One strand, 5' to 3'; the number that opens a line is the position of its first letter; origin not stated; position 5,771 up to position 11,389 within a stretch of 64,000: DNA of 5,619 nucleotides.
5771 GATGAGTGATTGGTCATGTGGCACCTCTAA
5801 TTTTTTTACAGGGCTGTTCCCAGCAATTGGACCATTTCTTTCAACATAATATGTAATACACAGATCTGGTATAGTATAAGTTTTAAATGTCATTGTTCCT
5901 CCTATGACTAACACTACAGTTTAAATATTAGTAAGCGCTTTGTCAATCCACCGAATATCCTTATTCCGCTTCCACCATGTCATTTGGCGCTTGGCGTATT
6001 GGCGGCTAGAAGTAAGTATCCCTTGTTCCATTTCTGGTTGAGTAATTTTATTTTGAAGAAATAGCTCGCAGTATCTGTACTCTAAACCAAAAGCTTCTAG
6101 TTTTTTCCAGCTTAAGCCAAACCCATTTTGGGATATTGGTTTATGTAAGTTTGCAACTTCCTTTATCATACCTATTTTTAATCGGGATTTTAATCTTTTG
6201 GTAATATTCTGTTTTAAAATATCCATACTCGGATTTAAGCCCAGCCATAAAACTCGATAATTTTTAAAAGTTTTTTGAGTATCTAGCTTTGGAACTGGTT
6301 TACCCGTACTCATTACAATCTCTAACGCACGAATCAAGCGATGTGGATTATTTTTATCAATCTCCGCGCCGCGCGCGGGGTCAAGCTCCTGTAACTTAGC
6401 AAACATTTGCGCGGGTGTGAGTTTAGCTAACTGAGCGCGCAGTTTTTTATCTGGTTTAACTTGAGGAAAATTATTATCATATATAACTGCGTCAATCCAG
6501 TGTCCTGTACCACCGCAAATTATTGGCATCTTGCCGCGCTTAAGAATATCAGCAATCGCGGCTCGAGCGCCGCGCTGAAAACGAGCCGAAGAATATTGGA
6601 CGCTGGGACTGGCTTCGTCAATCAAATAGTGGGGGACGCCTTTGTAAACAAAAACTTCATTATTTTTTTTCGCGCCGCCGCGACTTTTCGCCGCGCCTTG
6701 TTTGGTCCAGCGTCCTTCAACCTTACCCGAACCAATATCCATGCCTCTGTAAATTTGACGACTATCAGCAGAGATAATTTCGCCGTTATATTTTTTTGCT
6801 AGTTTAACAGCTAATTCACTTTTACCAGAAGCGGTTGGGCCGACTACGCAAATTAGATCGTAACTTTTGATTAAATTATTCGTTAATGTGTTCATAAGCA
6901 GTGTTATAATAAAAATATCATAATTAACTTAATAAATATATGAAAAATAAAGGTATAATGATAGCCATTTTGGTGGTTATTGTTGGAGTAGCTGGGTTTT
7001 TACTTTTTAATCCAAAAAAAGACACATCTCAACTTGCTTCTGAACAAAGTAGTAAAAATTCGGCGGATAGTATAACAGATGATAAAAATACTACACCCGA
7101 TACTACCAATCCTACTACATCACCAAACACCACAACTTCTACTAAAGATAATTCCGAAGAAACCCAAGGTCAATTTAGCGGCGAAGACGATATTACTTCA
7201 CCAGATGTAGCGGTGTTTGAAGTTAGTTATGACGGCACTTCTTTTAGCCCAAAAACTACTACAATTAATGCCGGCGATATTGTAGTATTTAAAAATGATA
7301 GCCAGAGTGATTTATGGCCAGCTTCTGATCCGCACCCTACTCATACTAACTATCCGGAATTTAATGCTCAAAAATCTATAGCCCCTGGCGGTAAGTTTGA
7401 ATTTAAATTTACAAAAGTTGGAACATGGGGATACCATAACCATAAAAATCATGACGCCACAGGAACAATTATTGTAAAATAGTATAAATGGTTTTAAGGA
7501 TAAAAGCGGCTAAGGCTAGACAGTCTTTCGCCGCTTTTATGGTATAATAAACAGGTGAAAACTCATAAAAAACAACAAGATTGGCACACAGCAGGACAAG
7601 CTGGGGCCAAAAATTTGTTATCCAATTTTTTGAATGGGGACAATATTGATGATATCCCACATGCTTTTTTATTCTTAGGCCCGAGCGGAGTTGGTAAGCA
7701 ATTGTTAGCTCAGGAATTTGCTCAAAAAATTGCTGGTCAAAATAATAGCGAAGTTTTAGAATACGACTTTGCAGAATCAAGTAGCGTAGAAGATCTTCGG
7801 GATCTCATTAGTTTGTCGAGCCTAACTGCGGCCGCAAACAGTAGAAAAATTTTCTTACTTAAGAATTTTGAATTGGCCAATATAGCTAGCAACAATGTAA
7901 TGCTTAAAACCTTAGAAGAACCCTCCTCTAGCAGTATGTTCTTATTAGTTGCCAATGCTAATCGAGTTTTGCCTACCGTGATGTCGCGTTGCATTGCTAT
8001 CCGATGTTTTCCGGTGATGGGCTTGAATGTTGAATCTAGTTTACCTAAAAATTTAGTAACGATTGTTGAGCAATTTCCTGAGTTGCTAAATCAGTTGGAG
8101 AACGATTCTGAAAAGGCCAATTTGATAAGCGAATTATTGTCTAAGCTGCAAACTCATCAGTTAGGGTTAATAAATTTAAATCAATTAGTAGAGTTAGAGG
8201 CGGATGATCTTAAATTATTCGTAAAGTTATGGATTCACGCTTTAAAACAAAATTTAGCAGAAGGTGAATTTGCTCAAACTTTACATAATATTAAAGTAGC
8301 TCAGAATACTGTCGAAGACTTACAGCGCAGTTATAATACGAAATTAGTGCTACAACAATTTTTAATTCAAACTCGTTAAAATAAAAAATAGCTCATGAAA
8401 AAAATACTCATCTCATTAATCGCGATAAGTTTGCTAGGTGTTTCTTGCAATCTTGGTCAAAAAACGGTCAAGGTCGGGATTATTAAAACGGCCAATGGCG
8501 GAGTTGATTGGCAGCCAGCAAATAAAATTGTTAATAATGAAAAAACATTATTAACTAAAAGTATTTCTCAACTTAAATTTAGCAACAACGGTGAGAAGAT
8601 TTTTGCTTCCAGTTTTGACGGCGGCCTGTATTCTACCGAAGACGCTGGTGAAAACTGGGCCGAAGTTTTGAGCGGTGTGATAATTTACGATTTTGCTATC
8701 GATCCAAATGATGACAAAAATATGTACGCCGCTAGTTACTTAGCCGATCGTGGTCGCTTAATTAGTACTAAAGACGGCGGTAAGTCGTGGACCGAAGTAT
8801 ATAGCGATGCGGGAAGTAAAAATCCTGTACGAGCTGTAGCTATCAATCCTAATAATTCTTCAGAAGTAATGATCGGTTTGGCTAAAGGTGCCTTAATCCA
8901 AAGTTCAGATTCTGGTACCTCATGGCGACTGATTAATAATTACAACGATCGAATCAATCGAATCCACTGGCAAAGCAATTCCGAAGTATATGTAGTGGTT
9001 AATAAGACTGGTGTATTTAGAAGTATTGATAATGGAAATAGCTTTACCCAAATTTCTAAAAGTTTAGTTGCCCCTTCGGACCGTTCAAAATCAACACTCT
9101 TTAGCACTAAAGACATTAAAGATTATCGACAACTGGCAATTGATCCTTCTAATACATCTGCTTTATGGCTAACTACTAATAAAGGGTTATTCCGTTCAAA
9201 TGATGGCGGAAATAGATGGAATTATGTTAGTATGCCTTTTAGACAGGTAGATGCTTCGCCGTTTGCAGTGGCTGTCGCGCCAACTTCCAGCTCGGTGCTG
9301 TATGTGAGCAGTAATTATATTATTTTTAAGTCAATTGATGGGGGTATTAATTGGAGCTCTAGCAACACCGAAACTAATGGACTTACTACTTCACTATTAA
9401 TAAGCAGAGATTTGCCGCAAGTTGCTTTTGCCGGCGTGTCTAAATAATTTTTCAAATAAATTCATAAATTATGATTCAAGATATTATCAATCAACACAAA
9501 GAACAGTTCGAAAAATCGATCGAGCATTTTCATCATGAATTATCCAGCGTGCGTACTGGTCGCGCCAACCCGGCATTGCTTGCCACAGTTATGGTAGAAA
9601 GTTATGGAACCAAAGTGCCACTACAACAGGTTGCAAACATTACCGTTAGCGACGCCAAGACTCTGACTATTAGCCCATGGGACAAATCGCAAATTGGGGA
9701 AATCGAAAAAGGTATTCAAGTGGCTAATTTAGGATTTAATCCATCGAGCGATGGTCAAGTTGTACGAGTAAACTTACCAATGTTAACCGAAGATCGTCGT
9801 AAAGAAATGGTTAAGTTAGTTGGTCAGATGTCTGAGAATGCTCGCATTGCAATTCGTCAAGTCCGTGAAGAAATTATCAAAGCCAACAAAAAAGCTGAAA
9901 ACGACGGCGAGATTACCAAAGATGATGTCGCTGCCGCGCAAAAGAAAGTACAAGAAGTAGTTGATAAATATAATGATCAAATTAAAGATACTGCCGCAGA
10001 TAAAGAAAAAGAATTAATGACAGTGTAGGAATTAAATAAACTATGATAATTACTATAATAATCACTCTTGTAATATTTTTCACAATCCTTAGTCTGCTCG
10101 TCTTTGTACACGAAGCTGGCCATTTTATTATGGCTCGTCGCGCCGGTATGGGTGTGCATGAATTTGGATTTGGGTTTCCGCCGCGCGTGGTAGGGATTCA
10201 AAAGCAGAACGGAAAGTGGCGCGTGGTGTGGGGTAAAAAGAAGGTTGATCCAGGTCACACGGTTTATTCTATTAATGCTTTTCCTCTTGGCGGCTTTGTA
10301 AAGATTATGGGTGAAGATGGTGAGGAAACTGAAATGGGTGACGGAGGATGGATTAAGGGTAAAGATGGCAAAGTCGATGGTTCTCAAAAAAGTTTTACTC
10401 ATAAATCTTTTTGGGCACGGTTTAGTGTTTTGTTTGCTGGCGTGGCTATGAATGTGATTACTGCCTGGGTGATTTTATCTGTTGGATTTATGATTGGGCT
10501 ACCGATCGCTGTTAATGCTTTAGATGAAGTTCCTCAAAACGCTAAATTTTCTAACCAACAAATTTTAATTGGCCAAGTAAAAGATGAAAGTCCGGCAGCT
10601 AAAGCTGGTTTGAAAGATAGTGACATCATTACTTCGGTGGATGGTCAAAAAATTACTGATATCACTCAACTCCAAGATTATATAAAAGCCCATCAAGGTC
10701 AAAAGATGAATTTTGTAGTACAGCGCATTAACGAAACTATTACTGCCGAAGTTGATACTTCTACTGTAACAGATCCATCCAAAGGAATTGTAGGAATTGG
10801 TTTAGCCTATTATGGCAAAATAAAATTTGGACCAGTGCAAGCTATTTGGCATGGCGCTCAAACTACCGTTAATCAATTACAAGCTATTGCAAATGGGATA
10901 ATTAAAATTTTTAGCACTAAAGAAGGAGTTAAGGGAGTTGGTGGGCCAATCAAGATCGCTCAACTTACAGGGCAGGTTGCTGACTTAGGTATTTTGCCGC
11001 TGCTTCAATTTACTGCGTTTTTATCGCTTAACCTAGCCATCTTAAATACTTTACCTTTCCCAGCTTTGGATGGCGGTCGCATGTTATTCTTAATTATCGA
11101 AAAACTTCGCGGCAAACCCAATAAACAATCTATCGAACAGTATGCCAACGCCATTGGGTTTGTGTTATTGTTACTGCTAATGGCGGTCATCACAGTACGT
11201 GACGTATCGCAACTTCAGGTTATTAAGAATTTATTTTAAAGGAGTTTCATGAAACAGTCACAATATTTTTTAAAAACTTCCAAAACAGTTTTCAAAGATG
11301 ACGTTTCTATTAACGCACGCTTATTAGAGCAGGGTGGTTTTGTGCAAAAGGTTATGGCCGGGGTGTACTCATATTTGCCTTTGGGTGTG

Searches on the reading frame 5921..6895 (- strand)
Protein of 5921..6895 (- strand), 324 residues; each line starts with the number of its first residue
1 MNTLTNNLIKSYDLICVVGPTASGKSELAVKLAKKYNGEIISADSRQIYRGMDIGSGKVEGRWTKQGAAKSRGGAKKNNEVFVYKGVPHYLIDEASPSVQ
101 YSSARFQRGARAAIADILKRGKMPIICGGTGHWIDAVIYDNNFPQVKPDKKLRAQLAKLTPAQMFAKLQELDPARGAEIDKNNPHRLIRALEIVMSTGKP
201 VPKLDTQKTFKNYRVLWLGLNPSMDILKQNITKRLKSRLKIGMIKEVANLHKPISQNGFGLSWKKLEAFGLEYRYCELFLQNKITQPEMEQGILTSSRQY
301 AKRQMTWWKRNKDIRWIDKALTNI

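Call 8: search_protein_families(library=pfam, proteins=[window:5921-6895:-], max_evalue=0.001)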
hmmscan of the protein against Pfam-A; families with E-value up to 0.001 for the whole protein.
window:5921-6895:- (324 aa): 3 families
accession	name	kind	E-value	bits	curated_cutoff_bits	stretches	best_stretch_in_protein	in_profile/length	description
PF01715.23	IPPT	-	6.5e-59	200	23.6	1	47-310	1-242/243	IPP transferase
PF01745.22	IPT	-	2.4e-06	27.6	20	1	14-58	3-47/233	Isopentenyl transferase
PF13671.12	AAA_33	-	0.00081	20.1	27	0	14-48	1-33/143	AAA domain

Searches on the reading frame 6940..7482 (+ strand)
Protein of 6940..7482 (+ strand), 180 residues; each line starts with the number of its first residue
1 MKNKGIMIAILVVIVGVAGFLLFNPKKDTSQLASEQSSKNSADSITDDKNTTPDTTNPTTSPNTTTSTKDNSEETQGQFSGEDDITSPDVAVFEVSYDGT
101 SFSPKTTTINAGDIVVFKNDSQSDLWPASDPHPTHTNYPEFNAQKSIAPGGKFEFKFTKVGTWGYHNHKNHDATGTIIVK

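Call 8: search_protein_families(library=pfam, proteins=[window:6940-7482:+], max_evalue=0.001)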
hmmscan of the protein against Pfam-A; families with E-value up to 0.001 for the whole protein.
window:6940-7482:+ (180 aa): 2 families
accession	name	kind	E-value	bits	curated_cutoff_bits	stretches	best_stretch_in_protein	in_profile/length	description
PF12685.13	SpoIIIAH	-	6.8e-07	29.9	30.6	1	5-72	3-76/191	SpoIIIAH-like protein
PF13473.12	Cupredoxin_1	-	1.2e-06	28.9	27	1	89-179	19-104/104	Cupredoxin-like domain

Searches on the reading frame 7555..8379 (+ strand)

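Call 8: search_protein_families(library=pfam, proteins=[window:7555-8379:+], max_evalue=0.001)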
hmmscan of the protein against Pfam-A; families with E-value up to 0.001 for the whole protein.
window:7555-8379:+ (274 aa): 3 families
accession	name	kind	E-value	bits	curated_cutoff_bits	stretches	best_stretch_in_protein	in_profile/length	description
PF13177.12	DNA_pol3_delta2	-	1.1e-22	81.2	27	2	75-150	80-156/161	DNA polymerase III, delta subunit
PF07728.20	AAA_5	-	3.5e-07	30.8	22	1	38-122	2-92/139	AAA domain (dynein-related subfamily)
PF00004.35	AAA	-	4.1e-05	24.5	21.2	1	39-138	2-111/131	ATPase family associated with various cellular activities (AAA)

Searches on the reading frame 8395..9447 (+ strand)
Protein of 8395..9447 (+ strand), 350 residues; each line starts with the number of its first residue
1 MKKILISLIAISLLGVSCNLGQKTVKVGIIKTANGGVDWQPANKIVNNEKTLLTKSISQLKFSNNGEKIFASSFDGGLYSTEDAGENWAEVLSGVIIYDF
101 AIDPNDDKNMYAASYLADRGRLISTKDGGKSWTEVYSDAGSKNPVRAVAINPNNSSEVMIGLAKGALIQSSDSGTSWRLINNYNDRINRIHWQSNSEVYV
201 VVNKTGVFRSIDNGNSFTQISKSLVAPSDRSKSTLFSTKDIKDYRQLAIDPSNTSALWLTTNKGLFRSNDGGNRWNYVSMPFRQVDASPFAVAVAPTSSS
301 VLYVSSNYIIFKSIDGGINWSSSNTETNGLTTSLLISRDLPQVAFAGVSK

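Call 8: search_protein_families(library=pfam, proteins=[window:8395-9447:+], max_evalue=0.001)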
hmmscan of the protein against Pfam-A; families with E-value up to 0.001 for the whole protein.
window:8395-9447:+ (350 aa): 2 families
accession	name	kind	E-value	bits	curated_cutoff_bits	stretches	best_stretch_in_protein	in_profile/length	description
PF15902.12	Sortilin-Vps10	-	8.9e-17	61.4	33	3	78-160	3-85/446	Sortilin, neurotensin receptor 3,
PF14870.12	PSII_BNR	-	1.6e-13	51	27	1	76-228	125-277/303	Photosynthesis system II assembly factor YCF48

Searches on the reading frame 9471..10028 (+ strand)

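Call 10: search_protein_families(library=pfam, proteins=[window:9471-10028:+], max_evalue=0.001)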
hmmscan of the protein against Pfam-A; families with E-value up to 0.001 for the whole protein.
window:9471-10028:+ (185 aa): 1 family
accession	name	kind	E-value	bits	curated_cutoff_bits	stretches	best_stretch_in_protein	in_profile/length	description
PF01765.24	RRF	-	2.1e-60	203.8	29.7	1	21-183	2-164/164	Ribosome recycling factor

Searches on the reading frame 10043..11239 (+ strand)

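Call 10: search_protein_families(library=pfam, proteins=[window:10043-11239:+], max_evalue=0.001)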
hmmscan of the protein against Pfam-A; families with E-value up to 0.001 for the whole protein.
window:10043-11239:+ (398 aa): 5 families
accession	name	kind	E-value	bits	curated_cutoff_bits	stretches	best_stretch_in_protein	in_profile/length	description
PF02163.28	Peptidase_M50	-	7.8e-52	176.2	27.2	2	71-379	45-221/221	Peptidase family M50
PF17820.7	PDZ_6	-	1.4e-14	54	27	1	176-228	2-54/54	PDZ domain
PF13180.12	PDZ_2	-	3.9e-12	46.7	27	1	172-238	12-79/80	PDZ domain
PF00595.29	PDZ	-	1.5e-06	28.9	23.2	1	166-211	23-64/81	PDZ domain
PF04495.20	GRASP55_65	-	8.3e-06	26.6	27.7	1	170-256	41-129/138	GRASP55/65 PDZ-like domain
